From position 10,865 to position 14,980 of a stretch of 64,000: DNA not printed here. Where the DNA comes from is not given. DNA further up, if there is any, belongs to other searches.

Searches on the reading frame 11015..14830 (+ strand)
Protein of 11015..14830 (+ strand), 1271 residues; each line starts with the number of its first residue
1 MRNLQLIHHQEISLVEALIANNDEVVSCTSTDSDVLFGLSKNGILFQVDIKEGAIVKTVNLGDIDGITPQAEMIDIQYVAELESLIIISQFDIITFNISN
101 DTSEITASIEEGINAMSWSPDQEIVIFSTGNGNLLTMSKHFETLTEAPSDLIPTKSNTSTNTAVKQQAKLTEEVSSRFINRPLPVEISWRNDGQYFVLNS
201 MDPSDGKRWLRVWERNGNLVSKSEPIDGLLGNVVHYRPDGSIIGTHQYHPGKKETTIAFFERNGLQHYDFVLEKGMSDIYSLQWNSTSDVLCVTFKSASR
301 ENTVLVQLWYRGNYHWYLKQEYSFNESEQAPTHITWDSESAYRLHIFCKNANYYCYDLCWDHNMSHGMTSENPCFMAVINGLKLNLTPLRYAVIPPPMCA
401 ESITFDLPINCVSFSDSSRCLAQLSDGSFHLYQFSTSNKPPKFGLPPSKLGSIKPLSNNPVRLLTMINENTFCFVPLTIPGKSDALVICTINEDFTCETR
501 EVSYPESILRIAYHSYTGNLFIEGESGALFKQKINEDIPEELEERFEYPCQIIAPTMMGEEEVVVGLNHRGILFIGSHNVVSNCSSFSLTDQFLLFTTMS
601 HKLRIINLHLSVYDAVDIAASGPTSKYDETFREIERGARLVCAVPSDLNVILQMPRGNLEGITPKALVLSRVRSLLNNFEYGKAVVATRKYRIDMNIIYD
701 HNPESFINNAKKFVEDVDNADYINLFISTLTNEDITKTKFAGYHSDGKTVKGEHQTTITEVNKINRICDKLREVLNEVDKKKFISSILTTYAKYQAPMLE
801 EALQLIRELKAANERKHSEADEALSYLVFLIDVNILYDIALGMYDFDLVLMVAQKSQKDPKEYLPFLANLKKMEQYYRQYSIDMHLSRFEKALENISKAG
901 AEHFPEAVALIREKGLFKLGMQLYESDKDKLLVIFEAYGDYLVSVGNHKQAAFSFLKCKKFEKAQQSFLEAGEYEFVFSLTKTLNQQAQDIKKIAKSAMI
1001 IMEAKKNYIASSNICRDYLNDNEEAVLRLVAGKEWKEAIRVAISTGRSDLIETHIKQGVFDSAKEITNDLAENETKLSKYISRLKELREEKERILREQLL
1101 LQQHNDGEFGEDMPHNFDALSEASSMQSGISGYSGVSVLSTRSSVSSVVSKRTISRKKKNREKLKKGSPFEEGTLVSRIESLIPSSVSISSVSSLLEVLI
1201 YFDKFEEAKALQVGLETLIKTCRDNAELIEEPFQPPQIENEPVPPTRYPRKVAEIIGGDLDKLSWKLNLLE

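Call 25: search_protein_families(library=pfam, proteins=[window:11015-14830:+], max_evalue=0.001)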
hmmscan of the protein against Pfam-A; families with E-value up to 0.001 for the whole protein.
window:11015-14830:+ (1271 aa): 8 families
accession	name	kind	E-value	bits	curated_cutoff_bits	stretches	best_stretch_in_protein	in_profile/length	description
PF23925.1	A-sol_ELP1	-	9.4e-73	244.7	27.6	1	665-870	1-203/203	ELP1 alpha-solenoid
PF04762.18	Beta-prop_ELP1_1st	-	1.4e-64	218.7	26.8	1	1-339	1-359/359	ELP1 first N-terminal beta-propeller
PF23797.1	Beta-prop_ELP1_2nd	-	3e-46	159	27.8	1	378-641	1-273/273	ELP1 N-terminal second beta-propeller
PF23878.1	TPR_ELP1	-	2.3e-20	74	28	1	877-1040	1-164/164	ELP1 TPR domain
PF23936.1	HB_ELP1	-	4.7e-19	69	27.4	1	1049-1224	1-166/171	ELP1 three-helix bundle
PF25174.1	Beta-prop_THOC3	-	0.00024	20.6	305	0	26-139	52-158/272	THOC3 beta-propeller domain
PF23389.1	Beta-prop_WDR19_1st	-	0.00032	20.3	27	0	73-138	41-109/325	WDR19 first beta-propeller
PF23414.1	Beta-prop_EML_2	-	0.00045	20.1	90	0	93-140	22-69/266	Echinoderm microtubule-associated protein second beta-propeller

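Call 38: find_encoding_contigs(protein=P0161, flank=10000, max_places=3)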
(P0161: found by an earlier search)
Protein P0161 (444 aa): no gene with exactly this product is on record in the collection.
